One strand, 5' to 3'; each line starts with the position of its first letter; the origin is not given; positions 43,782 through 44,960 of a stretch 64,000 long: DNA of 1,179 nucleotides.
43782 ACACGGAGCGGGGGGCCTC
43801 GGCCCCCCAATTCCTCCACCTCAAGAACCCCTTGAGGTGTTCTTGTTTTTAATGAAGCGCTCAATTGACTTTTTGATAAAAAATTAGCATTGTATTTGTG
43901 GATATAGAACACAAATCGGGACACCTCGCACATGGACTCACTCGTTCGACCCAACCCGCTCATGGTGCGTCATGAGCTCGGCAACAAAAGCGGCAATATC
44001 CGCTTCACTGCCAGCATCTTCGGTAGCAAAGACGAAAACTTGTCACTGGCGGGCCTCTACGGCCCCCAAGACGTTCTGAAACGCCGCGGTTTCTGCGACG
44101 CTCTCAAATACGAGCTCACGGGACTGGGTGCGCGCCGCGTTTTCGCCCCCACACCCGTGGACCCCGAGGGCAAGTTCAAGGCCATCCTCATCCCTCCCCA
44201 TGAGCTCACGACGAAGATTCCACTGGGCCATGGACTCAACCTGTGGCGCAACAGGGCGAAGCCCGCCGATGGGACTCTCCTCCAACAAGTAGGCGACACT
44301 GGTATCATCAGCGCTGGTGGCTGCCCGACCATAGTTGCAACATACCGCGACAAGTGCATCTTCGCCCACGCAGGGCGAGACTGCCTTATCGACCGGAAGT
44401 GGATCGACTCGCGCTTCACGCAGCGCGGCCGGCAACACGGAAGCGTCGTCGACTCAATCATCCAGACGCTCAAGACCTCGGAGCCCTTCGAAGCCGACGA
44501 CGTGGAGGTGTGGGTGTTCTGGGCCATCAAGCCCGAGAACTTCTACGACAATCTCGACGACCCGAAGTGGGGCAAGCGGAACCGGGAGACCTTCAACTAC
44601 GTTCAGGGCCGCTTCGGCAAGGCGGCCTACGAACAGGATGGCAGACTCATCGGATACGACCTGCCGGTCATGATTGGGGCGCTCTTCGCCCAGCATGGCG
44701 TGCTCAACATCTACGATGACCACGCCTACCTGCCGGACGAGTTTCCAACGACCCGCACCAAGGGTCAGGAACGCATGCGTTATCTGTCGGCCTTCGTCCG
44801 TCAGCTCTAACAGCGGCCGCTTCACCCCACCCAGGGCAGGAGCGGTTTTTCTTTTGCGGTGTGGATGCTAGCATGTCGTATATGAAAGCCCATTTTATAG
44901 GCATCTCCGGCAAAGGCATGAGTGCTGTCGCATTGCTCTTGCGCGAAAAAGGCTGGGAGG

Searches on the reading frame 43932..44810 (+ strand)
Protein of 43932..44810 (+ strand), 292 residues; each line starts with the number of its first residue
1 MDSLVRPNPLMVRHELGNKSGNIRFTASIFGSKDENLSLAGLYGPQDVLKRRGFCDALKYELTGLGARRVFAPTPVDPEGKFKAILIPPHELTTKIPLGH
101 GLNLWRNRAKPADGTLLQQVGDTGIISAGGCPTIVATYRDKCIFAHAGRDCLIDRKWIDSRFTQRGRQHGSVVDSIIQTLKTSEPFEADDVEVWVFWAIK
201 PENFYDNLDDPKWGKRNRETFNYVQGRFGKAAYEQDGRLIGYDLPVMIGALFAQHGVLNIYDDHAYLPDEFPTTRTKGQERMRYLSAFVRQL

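Call 7: search_protein_families(library=pfam, proteins=[window:43932-44810:+], max_evalue=0.001)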
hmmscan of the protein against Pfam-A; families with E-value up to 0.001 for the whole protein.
window:43932-44810:+ (292 aa): 0 families

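Call 83: search_protein_families(library=pfam, proteins=[window:43932-44810:+], max_evalue=10)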
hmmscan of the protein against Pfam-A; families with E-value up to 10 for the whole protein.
window:43932-44810:+ (292 aa): 1 family
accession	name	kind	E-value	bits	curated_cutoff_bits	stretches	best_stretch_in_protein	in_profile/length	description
PF19472.4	DUF6009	-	0.26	11.8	28.6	1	218-243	29-54/127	Family of unknown function (DUF6009)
